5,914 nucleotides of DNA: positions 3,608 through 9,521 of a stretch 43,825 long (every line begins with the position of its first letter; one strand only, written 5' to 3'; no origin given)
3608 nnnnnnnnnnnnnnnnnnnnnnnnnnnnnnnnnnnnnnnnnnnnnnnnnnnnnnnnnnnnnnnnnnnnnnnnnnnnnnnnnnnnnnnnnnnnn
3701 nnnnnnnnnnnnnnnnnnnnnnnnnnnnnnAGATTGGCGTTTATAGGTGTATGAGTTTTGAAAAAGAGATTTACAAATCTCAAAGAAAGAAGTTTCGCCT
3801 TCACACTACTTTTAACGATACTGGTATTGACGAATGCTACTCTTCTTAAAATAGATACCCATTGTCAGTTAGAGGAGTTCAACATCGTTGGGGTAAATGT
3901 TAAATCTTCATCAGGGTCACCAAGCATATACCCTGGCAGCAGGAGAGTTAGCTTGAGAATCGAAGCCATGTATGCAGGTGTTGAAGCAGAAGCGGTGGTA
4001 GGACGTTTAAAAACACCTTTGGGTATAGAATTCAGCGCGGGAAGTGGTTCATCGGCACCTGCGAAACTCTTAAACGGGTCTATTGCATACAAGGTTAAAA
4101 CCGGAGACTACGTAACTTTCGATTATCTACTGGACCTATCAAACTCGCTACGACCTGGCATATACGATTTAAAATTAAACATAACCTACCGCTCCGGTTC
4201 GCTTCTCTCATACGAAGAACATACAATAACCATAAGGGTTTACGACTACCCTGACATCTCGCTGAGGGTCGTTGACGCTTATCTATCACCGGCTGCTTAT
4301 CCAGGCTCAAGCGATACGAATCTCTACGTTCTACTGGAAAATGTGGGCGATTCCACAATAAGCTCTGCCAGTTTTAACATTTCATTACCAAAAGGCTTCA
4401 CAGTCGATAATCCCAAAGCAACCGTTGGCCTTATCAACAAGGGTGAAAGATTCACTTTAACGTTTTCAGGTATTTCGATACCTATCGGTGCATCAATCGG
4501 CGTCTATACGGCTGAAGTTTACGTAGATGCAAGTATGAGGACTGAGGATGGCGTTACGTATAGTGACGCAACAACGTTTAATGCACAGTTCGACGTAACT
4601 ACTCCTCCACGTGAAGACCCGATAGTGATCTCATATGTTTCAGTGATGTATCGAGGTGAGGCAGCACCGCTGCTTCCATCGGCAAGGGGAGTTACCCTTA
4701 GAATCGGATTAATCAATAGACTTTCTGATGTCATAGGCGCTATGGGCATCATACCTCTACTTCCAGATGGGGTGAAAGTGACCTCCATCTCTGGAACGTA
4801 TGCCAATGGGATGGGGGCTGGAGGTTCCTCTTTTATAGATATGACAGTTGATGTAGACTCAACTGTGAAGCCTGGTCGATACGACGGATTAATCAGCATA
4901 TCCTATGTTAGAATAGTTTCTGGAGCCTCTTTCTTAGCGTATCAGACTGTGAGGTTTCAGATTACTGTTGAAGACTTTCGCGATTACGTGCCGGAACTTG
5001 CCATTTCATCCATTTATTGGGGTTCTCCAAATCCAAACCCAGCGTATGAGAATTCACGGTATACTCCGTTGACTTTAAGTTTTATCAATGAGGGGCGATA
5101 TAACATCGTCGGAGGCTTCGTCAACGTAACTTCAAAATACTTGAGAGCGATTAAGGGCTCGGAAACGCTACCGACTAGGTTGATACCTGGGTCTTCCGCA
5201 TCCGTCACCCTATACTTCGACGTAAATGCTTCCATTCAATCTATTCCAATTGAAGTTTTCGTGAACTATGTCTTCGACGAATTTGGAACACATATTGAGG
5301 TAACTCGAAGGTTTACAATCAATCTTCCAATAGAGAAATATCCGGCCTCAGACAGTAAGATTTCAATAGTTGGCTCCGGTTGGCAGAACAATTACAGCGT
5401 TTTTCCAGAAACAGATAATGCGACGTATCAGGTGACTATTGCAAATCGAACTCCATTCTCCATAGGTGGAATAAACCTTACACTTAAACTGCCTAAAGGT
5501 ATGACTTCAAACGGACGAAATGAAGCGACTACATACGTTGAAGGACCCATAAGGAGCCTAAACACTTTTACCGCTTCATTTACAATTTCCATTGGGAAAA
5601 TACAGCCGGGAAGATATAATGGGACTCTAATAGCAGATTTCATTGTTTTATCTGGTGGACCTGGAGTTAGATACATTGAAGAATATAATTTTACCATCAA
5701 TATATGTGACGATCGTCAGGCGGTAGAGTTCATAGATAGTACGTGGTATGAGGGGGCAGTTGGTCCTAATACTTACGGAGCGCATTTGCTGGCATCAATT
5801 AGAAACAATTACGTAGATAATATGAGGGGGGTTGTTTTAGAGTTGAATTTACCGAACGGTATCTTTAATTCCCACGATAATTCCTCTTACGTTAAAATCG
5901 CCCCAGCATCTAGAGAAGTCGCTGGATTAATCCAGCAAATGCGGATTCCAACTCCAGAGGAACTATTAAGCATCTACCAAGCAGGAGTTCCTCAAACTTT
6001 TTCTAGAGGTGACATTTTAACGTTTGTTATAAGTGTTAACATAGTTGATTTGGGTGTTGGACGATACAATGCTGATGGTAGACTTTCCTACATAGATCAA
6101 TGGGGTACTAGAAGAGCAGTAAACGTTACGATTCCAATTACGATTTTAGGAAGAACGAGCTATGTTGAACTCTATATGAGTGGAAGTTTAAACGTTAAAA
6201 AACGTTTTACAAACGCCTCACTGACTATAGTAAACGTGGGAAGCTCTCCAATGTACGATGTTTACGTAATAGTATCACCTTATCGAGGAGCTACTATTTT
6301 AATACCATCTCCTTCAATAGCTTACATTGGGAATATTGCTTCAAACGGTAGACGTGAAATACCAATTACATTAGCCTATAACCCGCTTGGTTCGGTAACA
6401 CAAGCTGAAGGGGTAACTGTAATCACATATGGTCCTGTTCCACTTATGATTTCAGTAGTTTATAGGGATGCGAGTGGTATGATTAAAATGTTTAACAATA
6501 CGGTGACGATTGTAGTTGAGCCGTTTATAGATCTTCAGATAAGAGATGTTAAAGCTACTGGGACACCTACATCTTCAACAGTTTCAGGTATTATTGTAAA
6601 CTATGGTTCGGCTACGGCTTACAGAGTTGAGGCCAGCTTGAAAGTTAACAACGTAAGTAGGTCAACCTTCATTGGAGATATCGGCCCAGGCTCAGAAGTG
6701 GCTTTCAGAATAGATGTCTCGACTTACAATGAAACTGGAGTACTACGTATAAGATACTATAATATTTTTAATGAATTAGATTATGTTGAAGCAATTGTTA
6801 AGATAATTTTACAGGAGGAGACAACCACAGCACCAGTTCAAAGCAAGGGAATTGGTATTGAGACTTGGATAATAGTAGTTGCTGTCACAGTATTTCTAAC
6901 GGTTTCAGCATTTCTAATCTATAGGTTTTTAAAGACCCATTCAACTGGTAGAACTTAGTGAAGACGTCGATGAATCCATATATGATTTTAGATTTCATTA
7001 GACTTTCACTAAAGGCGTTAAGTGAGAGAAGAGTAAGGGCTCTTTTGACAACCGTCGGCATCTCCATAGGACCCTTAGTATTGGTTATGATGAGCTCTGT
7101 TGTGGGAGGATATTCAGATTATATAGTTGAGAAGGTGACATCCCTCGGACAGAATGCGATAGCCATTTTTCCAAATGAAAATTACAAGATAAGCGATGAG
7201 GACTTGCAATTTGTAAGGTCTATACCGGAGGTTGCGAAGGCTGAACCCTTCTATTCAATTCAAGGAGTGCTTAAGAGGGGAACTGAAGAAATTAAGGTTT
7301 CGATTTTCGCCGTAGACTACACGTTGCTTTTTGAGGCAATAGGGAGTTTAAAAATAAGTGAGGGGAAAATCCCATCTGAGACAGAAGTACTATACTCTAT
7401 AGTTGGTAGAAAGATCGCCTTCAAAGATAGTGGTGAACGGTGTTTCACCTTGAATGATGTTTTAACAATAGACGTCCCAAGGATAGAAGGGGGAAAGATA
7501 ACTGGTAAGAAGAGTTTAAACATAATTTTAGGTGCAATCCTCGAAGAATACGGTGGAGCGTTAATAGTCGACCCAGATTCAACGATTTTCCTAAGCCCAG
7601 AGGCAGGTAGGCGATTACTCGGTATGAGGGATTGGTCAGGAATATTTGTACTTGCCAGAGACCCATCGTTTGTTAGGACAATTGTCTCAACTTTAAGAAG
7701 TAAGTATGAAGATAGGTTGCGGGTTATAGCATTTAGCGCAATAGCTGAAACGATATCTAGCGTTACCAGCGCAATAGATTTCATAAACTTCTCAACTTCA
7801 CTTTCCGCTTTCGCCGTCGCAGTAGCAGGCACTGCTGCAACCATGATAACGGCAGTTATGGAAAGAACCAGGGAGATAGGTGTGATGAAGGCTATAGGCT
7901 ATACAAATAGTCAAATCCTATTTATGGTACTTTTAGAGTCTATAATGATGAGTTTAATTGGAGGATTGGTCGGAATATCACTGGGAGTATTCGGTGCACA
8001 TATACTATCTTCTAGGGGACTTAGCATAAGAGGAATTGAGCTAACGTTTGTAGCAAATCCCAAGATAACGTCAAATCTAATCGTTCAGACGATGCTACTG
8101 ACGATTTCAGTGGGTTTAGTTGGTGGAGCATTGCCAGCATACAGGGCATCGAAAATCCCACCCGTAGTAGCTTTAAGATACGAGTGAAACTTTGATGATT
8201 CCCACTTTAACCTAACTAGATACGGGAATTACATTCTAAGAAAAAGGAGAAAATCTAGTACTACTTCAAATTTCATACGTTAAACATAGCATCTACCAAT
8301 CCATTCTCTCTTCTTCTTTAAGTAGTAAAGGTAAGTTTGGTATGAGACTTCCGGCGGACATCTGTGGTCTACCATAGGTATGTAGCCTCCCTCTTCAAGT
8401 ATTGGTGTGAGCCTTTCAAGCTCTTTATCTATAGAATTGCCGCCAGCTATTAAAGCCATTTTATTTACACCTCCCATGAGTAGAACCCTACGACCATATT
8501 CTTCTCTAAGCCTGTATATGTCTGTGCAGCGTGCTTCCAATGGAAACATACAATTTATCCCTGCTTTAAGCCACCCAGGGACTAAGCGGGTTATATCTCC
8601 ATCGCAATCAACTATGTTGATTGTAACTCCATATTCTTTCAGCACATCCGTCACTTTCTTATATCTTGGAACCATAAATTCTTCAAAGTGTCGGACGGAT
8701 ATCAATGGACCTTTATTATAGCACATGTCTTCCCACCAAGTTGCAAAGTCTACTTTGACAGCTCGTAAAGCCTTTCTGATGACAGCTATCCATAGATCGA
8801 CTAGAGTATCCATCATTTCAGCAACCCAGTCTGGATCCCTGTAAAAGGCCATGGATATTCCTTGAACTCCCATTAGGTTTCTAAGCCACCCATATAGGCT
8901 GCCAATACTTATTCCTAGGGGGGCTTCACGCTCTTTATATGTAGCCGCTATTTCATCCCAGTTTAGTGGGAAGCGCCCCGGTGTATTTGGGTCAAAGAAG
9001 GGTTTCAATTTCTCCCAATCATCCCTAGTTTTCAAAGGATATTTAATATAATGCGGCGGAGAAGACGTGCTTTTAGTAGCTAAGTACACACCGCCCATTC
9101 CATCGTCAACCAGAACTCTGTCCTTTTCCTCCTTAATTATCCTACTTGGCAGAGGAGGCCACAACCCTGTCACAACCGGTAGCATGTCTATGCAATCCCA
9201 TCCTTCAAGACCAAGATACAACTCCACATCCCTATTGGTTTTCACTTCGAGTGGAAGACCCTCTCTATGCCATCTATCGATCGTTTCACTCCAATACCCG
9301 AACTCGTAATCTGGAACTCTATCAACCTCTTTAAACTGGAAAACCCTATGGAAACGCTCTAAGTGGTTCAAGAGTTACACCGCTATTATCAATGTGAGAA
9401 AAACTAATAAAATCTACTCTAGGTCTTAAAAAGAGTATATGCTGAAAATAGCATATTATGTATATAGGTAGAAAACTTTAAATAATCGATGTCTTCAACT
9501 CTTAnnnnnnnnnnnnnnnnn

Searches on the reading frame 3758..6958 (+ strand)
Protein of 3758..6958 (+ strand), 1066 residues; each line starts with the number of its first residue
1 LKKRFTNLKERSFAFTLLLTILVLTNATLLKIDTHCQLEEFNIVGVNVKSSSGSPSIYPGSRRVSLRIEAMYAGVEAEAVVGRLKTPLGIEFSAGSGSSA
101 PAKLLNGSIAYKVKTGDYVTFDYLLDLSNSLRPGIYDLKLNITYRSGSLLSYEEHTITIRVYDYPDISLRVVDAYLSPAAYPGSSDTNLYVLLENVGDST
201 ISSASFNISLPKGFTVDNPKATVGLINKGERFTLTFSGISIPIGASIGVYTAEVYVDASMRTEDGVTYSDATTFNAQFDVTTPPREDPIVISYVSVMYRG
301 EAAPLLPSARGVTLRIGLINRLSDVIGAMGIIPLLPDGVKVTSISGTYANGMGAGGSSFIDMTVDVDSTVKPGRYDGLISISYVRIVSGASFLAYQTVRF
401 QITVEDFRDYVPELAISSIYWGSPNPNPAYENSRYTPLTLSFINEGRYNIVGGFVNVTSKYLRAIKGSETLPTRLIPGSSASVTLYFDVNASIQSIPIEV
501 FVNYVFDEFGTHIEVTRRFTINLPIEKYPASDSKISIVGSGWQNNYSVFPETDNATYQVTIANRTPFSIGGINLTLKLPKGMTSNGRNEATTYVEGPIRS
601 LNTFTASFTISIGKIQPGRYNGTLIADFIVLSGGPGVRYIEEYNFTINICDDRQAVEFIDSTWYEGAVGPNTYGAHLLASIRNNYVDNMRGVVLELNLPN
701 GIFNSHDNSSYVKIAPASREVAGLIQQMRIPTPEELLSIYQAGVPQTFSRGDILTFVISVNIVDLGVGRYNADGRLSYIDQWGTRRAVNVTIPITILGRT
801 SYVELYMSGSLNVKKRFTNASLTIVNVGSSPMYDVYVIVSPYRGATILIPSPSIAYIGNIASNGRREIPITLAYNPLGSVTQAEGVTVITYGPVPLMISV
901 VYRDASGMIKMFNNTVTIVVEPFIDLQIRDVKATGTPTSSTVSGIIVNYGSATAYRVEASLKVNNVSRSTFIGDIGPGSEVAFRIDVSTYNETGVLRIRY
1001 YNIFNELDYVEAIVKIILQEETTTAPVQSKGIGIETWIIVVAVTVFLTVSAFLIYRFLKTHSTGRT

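Call 62: search_protein_families(library=pfam, proteins=[window:3758-6958:+], max_evalue=0.0001)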
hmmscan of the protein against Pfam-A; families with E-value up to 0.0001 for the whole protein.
window:3758-6958:+ (1066 aa): 1 family
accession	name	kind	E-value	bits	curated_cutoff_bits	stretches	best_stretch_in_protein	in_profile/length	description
PF10633.15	NPCBM_assoc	-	4.1e-07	30.5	24.4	0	187-255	7-74/78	NPCBM-associated, NEW3 domain of alpha-galactosidase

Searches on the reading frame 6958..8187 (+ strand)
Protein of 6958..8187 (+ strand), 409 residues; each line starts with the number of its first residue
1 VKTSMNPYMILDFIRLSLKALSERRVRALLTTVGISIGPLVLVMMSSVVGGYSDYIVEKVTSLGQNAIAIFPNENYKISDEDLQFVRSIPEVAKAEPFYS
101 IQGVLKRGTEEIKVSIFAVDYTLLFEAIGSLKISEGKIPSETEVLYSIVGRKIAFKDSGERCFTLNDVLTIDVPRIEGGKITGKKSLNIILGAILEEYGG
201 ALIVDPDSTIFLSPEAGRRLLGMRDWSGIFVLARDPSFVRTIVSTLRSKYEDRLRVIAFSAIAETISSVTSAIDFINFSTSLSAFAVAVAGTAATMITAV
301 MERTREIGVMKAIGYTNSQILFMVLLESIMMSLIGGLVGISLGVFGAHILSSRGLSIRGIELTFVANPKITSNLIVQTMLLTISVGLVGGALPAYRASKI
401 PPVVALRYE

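Call 62: search_protein_families(library=pfam, proteins=[window:6958-8187:+], max_evalue=0.0001)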
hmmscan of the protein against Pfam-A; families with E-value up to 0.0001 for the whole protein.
window:6958-8187:+ (409 aa): 2 families
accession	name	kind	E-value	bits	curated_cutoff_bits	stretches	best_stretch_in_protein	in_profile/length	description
PF02687.27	FtsX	-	3.5e-19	69.5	25.5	1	281-402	4-120/120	FtsX-like permease C-terminal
PF12704.14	MacB_PCD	-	1.2e-11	45.8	27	1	29-237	2-195/207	MacB-like periplasmic core domain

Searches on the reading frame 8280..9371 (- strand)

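Call 62: search_protein_families(library=pfam, proteins=[window:8280-9371:-], max_evalue=0.0001)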
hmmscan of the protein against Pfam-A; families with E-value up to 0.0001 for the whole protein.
window:8280-9371:- (363 aa): 1 family
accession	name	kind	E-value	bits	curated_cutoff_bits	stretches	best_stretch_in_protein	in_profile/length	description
PF01208.23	URO-D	-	2.2e-18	66.8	23.9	1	103-346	90-335/346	Uroporphyrinogen decarboxylase (URO-D)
